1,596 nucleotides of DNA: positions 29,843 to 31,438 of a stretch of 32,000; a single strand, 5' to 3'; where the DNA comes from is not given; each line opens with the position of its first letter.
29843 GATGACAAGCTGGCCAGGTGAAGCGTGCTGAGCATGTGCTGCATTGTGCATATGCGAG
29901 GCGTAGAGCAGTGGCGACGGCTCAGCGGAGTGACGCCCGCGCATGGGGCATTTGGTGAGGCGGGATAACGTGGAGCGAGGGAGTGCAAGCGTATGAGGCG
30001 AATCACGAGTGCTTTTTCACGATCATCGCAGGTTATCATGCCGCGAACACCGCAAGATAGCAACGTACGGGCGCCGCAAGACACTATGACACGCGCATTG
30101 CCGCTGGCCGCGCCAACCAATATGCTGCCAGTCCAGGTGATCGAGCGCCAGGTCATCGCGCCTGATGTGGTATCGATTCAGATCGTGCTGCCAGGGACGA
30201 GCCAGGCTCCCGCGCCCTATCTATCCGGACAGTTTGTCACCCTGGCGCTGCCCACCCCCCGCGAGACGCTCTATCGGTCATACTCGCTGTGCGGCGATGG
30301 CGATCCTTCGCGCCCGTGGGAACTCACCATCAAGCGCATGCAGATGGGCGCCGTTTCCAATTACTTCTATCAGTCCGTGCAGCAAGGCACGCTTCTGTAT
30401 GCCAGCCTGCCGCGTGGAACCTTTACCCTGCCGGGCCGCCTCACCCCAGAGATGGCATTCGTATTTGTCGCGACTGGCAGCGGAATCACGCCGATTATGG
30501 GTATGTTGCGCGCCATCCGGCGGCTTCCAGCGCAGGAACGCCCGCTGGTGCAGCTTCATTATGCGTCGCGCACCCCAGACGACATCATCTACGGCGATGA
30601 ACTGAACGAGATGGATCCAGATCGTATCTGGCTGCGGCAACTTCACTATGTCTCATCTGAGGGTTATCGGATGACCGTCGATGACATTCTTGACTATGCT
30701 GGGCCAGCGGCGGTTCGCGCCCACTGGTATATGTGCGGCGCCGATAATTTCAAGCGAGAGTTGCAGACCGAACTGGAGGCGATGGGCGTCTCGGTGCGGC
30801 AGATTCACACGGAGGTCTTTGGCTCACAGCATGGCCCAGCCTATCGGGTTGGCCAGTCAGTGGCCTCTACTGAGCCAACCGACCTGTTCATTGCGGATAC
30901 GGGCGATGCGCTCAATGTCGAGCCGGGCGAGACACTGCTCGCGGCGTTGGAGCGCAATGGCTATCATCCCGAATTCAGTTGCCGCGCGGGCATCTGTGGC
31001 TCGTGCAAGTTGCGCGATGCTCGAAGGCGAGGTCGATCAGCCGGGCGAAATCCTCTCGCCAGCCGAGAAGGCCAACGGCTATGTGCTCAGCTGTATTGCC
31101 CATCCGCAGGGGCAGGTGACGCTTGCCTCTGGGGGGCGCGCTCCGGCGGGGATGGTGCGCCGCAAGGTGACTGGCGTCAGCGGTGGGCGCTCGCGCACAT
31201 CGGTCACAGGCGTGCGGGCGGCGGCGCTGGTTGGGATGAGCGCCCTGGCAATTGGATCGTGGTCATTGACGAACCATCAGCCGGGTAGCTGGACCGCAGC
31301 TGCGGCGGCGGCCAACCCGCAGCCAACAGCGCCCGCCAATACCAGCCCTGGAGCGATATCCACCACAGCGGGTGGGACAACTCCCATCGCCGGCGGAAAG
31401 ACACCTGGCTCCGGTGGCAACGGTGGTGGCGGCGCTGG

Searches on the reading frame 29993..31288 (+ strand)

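Call 37: search_protein_families(library=pfam, proteins=[window:29993-31288:+], max_evalue=0.0001)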
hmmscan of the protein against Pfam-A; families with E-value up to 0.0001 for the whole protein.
window:29993-31288:+ (431 aa): 3 families
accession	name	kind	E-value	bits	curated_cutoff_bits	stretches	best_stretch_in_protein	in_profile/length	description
PF00175.26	NAD_binding_1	-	1.7e-10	41.9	22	1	158-255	1-105/109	Oxidoreductase NAD-binding domain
PF00970.30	FAD_binding_6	-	2.2e-09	38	21.1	1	47-144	2-97/99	Oxidoreductase FAD-binding domain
PF00111.32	Fer2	-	2.8e-08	34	21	1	301-341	4-46/77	2Fe-2S iron-sulfur cluster binding domain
